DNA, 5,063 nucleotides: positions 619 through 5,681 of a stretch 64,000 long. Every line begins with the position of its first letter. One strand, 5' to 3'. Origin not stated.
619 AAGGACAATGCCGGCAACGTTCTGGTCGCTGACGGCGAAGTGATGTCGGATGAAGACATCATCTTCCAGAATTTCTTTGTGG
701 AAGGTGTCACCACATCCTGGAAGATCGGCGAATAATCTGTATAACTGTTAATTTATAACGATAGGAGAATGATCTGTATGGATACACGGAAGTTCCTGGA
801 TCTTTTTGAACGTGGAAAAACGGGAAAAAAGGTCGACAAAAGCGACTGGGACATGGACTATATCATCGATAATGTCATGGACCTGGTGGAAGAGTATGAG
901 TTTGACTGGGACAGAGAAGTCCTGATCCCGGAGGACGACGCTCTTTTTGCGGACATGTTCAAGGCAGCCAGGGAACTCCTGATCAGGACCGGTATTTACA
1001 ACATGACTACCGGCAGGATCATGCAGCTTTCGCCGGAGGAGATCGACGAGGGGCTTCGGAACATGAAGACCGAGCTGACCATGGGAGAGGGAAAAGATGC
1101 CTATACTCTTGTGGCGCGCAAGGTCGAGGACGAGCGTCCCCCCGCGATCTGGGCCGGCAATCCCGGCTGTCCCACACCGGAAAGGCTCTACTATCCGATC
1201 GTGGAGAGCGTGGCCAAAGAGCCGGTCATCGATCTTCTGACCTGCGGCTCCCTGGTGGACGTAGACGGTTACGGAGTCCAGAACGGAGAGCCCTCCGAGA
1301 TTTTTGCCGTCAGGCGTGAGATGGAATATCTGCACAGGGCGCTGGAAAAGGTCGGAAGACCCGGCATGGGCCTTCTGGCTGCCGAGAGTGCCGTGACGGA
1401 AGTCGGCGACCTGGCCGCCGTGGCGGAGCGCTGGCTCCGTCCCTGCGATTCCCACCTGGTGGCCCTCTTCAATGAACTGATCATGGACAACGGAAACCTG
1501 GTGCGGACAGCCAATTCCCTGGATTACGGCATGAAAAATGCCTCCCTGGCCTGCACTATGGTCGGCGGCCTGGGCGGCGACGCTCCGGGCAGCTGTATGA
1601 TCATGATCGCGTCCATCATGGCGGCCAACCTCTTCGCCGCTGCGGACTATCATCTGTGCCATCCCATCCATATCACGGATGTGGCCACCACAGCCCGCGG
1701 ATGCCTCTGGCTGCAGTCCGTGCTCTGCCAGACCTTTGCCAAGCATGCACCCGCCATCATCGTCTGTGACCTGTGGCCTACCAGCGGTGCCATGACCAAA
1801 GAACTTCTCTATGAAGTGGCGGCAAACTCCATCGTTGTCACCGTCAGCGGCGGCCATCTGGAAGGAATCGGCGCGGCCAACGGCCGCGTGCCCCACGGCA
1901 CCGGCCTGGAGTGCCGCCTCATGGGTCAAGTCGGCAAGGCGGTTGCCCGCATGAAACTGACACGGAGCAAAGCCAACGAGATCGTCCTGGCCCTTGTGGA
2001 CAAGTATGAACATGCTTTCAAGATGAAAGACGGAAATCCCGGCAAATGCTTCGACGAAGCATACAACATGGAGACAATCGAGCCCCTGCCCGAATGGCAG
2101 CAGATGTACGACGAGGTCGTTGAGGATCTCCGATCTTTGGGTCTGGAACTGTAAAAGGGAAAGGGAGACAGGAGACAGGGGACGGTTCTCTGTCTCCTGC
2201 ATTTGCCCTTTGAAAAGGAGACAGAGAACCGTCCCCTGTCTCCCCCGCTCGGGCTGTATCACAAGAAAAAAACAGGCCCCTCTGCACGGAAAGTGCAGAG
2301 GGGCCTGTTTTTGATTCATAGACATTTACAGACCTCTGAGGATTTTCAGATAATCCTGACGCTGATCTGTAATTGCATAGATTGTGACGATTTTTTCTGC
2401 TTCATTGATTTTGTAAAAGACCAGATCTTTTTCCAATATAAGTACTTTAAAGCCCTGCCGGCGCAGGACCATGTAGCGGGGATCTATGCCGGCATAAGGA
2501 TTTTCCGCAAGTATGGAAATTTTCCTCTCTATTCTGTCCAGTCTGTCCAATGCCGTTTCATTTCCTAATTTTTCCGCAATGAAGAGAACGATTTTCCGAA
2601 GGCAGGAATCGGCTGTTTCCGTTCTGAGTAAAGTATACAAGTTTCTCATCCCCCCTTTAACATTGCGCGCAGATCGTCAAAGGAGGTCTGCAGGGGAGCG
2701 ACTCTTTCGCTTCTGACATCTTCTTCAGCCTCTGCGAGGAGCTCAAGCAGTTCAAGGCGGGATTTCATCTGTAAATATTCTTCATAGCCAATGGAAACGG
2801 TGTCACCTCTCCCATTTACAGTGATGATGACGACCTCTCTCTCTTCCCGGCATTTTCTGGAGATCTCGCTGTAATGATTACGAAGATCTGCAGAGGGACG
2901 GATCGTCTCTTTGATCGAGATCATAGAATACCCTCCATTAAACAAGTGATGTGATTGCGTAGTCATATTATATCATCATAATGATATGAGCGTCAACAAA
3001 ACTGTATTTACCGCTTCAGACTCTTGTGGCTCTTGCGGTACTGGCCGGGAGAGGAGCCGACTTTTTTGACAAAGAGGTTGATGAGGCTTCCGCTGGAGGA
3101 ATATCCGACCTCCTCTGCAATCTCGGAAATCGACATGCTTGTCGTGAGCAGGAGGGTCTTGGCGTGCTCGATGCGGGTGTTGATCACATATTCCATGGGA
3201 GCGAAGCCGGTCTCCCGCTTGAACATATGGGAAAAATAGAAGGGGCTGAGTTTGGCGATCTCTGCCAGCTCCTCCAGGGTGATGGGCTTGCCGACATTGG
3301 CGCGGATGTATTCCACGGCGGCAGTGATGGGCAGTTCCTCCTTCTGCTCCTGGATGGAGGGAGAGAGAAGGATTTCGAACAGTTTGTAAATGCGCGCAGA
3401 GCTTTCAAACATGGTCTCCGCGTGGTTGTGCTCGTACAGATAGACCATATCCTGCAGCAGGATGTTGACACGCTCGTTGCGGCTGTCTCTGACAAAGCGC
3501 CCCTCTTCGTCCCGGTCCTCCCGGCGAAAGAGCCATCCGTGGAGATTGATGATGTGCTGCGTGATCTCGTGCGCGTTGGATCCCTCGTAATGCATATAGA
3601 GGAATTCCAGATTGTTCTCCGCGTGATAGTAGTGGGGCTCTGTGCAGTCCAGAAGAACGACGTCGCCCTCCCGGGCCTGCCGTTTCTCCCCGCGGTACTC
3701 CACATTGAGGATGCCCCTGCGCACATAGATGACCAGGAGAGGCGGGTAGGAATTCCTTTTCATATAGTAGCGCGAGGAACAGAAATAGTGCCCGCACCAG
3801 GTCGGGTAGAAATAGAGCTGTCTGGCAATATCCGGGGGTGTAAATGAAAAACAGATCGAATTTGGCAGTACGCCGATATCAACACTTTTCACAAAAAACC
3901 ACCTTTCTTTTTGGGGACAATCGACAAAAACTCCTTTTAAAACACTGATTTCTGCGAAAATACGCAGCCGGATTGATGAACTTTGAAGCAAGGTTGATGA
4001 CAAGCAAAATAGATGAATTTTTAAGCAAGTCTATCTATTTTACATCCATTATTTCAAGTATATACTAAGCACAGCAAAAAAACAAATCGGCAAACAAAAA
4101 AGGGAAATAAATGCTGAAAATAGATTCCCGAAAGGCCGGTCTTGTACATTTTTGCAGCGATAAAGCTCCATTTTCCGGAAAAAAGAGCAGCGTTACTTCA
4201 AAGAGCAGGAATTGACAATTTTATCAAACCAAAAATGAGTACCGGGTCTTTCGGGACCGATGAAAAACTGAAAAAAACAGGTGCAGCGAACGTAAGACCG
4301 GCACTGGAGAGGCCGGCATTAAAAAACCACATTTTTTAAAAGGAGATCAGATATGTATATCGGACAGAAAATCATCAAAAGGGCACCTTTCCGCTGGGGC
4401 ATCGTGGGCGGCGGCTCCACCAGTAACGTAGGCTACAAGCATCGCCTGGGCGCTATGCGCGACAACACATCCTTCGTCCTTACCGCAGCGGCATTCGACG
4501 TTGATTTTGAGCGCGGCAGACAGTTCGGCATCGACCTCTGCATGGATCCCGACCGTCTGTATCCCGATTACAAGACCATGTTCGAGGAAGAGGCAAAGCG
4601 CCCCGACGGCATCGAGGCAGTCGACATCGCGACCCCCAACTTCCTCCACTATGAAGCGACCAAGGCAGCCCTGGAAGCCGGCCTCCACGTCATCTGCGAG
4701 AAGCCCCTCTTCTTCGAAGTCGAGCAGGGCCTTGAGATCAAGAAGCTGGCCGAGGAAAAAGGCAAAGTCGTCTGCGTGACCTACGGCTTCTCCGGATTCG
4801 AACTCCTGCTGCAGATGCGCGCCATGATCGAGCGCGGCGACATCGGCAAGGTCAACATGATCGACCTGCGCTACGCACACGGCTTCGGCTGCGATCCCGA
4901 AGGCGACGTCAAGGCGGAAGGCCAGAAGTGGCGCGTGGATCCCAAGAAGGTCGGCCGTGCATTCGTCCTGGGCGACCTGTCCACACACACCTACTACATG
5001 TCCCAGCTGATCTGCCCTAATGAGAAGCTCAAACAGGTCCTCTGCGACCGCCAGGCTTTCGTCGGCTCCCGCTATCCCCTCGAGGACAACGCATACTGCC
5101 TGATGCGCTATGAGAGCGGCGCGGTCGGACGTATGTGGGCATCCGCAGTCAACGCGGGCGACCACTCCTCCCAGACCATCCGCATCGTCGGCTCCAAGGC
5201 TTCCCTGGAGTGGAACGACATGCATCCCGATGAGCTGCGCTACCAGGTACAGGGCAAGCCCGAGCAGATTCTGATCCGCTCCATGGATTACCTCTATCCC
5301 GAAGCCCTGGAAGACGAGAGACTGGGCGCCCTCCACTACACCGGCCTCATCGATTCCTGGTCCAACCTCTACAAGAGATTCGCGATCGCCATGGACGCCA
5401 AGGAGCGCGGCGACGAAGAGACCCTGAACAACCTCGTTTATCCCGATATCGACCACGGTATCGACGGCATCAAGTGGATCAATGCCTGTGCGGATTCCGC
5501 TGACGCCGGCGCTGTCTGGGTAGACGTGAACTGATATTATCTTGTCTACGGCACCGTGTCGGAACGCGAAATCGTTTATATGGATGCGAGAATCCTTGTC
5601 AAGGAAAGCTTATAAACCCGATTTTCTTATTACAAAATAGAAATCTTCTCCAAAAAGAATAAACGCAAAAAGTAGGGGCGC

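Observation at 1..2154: Pyrrolysine-free MtmB homolog directly behind a BMP-family binding protein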

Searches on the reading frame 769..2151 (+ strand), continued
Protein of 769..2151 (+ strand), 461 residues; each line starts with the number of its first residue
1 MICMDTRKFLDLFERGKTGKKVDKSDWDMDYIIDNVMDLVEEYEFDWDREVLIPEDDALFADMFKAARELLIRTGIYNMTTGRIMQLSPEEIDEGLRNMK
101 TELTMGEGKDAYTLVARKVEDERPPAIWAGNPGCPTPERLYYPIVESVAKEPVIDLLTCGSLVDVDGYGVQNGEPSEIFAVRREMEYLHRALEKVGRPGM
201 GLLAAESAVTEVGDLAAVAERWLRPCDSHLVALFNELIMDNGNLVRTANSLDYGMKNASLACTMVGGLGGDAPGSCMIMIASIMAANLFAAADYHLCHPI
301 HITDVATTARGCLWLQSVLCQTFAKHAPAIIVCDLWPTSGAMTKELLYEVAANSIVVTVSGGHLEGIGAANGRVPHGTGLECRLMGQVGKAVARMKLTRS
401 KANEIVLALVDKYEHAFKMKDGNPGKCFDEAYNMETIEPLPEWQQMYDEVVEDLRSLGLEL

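Call 101: search_solved_structures(query=L098:4439-6220:+, max_evalue=0.00001)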
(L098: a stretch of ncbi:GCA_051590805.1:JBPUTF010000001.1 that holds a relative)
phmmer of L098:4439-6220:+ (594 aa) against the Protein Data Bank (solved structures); distinct sequences matched with E-value up to 0.00001: 8.
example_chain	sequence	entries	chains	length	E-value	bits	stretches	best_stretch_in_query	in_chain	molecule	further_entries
3nqb_A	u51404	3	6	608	1.6e-75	258.1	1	11-547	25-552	Adenine deaminase 2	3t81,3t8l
9jql_A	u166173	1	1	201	1e-10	44.1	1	421-580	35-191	Putative adenine deaminase YerA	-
2vun_A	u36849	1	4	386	2.1e-08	36.5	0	274-344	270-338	ENAMIDASE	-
9kov_A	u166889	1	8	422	2.5e-08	36.3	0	298-353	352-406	trum-mut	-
4wgx_A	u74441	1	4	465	1e-07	34.2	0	299-368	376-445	Molinate hydrolase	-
4ub9_A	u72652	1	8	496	1.1e-07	34.2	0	299-368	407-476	Molinate hydrolase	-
4whb_E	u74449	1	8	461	5.2e-07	31.9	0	300-344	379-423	Phenylurea hydrolase B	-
3mtw_A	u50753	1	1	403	3e-06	29.4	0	291-345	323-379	L-Arginine carboxypeptidase Cc2672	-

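Call 102: search_solved_structures(query=L098:6242-7972:+, max_evalue=0.00001)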
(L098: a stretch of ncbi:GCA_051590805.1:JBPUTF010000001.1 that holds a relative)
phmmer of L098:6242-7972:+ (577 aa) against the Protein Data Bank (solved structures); distinct sequences matched with E-value up to 0.00001: 28.
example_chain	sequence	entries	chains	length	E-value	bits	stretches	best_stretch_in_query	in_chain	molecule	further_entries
3nqb_A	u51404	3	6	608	5.1e-80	272.9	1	19-570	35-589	Adenine deaminase 2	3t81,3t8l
2vun_A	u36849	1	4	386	5.1e-10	41.8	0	276-333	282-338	ENAMIDASE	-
9kov_A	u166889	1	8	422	6.4e-10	41.5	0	287-333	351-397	trum-mut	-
9jql_A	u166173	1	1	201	2.8e-08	36.1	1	443-568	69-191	Putative adenine deaminase YerA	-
3be7_A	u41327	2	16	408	1.1e-07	34.2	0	20-87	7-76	Zn-dependent arginine carboxypeptidase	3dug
4tqt_A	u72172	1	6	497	1.4e-07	33.8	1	18-84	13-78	D-hydantoinase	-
9l6p_A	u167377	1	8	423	2.2e-07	33.1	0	288-332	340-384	LlADH-WT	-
4bjh_A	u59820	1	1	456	6.1e-07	31.7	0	22-128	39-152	DIHYDROOROTASE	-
1xrf_A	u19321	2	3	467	6.8e-07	31.5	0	22-128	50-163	Dihydroorotase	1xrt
6gde_A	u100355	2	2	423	6.8e-07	31.5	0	24-128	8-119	Dihydroorotase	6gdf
3d6n_A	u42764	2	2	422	6.9e-07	31.5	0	24-128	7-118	Dihydroorotase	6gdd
9l2t_G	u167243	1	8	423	7.1e-07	31.5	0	288-332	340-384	Amide hydrolase LlADH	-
9kb3_A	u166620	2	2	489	9.4e-07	31.1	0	18-102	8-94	Carbohydrate de-N-acetylated protein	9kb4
9kb1_A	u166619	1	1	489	9.6e-07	31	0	18-102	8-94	PpOngB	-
3e74_A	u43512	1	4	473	1.2e-06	30.7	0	15-104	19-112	Allantoinase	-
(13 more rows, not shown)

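Call 103: search_protein_families(library=ncbifam, proteins=[L098:4439-6220:+, L098:6242-7972:+, L074:16633-18366:+], max_evalue=1e-20)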
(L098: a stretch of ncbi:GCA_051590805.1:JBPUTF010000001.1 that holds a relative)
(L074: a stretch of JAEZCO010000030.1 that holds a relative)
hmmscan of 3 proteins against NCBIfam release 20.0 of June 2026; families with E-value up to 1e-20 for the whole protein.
L098:4439-6220:+ (594 aa): 2 families
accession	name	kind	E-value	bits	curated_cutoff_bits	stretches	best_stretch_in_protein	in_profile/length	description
TIGR01178.1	ade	equivalog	1.5e-116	390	472.5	1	24-580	3-546/552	adenine deaminase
NF007457.0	PRK10027.1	equivalog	5.1e-81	272.6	768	1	6-578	15-576/588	adenine deaminase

L098:6242-7972:+ (577 aa): 2 families
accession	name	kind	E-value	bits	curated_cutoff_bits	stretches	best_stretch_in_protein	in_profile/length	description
TIGR01178.1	ade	equivalog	4.2e-189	629.6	472.5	1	21-572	2-550/552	adenine deaminase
NF007457.0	PRK10027.1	equivalog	1.5e-137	459.3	768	1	2-575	13-585/588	adenine deaminase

L074:16633-18366:+ (578 aa): 2 families
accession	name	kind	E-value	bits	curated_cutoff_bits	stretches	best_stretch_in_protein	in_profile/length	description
TIGR01178.1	ade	equivalog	1.8e-186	620.8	472.5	1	22-573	3-550/552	adenine deaminase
NF007457.0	PRK10027.1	equivalog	5.6e-130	434.3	768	1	6-576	17-585/588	adenine deaminase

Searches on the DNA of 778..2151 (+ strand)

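Call 17: search_rna_families(sources=[L001, L008, L011, L014, L002], threshold=gathering)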
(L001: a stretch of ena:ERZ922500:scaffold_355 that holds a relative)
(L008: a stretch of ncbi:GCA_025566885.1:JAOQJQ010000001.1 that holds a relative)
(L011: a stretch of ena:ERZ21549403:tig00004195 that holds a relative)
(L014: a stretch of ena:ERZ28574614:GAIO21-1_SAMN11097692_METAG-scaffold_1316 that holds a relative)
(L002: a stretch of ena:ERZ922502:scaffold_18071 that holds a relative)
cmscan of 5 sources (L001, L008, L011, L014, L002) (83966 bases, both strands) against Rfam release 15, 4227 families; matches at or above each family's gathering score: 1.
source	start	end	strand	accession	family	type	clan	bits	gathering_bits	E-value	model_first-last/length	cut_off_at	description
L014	11817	11873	+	RF03140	S4-Clostridia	Cis-reg; leader;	CL00119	47.3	37.5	5.2e-09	1-55/55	no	S4-Clostridia ribosomal protein leader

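Call 60: search_rna_families(sources=[L089, L091, L093, L095, L088, L082, L049], threshold=gathering, show_alignments=2)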
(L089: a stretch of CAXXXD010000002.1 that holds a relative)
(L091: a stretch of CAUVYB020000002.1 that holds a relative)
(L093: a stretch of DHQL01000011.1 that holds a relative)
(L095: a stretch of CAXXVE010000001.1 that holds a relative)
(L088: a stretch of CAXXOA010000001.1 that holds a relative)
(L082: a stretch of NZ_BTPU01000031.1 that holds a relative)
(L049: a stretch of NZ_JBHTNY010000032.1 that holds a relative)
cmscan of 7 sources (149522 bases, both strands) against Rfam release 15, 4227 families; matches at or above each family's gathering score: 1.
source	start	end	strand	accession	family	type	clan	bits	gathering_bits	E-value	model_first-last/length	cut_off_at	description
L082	7839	7940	+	RF00167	Purine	Cis-reg; riboswitch;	CL00123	80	37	2.5e-12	1-102/102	no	Purine riboswitch aptamer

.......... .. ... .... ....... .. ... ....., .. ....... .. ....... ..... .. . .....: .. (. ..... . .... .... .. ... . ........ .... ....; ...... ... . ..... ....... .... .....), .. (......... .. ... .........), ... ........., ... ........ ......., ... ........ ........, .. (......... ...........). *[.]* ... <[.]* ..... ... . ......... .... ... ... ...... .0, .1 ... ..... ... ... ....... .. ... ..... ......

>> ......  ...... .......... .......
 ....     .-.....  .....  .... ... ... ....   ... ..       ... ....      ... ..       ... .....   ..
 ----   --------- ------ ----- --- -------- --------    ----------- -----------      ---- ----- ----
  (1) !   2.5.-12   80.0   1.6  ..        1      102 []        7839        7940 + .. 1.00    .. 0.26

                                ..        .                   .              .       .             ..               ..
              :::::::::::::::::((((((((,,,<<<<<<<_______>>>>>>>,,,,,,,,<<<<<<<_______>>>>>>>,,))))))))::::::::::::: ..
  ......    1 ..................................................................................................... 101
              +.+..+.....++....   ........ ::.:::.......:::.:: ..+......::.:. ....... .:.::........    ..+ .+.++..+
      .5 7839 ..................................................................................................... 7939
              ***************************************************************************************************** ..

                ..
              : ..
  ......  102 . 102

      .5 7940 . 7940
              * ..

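Call 68: search_rna_families(source=L093, start=9600, end=10000, threshold=evalue, max_evalue=1, show_alignments=2)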
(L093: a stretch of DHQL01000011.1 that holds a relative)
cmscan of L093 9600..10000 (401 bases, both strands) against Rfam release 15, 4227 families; matches with E-value up to 1: 0.
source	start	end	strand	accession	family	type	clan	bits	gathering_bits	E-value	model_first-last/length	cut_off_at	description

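Call 99: search_rna_families(sources=[L098, L099, L100], threshold=gathering, show_alignments=3)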
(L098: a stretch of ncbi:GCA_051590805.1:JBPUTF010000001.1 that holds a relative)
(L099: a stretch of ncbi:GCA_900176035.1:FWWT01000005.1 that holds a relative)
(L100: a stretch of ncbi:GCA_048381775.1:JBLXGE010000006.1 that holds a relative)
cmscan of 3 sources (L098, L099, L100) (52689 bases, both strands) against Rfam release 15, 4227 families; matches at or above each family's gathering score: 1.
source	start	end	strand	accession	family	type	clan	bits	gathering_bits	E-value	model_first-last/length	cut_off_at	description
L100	14257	14329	-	RF00005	tRNA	Gene; tRNA;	CL00001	68.1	29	8.9e-13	1-71/71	no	tRNA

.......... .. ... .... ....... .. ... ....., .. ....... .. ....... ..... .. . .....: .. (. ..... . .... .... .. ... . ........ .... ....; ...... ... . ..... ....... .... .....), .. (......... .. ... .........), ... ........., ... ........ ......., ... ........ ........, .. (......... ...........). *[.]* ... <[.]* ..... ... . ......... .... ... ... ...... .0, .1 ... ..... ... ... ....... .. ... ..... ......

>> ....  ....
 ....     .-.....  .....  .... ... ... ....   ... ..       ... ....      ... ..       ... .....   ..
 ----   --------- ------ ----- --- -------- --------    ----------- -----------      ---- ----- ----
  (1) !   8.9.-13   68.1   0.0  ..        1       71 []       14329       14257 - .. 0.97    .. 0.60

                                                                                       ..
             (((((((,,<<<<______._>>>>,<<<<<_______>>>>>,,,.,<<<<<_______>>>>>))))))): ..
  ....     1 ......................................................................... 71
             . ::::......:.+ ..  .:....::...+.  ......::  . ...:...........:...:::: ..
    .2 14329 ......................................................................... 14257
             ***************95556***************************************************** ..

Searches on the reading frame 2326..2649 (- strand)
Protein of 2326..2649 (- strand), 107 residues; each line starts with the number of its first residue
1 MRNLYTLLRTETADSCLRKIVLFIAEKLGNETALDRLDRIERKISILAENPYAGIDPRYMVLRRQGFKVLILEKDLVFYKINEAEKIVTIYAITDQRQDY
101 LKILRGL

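Call 3: search_protein_families(library=pfam, proteins=[window:2326-2649:-], max_evalue=0.01)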
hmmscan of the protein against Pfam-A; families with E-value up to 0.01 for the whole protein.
window:2326-2649:- (107 aa): 1 family
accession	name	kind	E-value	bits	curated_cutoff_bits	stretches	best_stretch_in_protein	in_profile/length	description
PF05016.21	ParE_toxin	-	2.2e-08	35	23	1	10-100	4-89/89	ParE toxin of type II toxin-antitoxin system, parDE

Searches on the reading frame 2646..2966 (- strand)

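Call 3: search_protein_families(library=pfam, proteins=[window:2646-2966:-], max_evalue=0.01)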
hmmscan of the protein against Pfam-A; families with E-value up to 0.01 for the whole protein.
window:2646-2966:- (106 aa): 1 family
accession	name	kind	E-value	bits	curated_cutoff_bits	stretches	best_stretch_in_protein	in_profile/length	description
PF02604.26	PhdYeFM_antitox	-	1.1e-10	41.6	29.8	1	20-87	1-68/74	Antitoxin Phd_YefM, type II toxin-antitoxin system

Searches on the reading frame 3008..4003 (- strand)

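Call 3: search_protein_families(library=pfam, proteins=[window:3008-4003:-], max_evalue=0.01)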
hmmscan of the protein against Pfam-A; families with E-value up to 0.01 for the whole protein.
window:3008-4003:- (331 aa): 4 families
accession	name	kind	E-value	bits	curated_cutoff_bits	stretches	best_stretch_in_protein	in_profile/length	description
PF12833.13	HTH_18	-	2.4e-23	82.7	33.6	1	246-324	1-79/80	Helix-turn-helix domain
PF00165.29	HTH_AraC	-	3.3e-17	62.6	26.6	2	286-324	2-42/42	Bacterial regulatory helix-turn-helix proteins, AraC family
PF02311.25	AraC_binding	-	1e-10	41.9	21.1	1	70-208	5-134/135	AraC-like ligand binding domain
PF07883.17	Cupin_2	-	8.4e-05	22.6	27.2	1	91-132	21-64/70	Cupin domain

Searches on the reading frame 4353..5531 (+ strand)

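Call 3: search_protein_families(library=pfam, proteins=[window:4353-5531:+], max_evalue=0.01)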
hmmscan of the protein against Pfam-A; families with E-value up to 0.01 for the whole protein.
window:4353-5531:+ (393 aa): 3 families
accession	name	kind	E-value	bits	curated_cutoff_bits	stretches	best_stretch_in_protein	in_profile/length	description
PF02894.22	GFO_IDH_MocA_C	-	1.1e-26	94.5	22.9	1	156-391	1-217/218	Oxidoreductase family, C-terminal alpha/beta domain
PF01408.29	GFO_IDH_MocA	-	2.5e-22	80.3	24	1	13-144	1-120/120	Oxidoreductase family, NAD-binding Rossmann fold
PF22725.1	GFO_IDH_MocA_C3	-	1.1e-19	71.1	27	1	153-286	2-124/124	GFO/IDH/MocA C-terminal domain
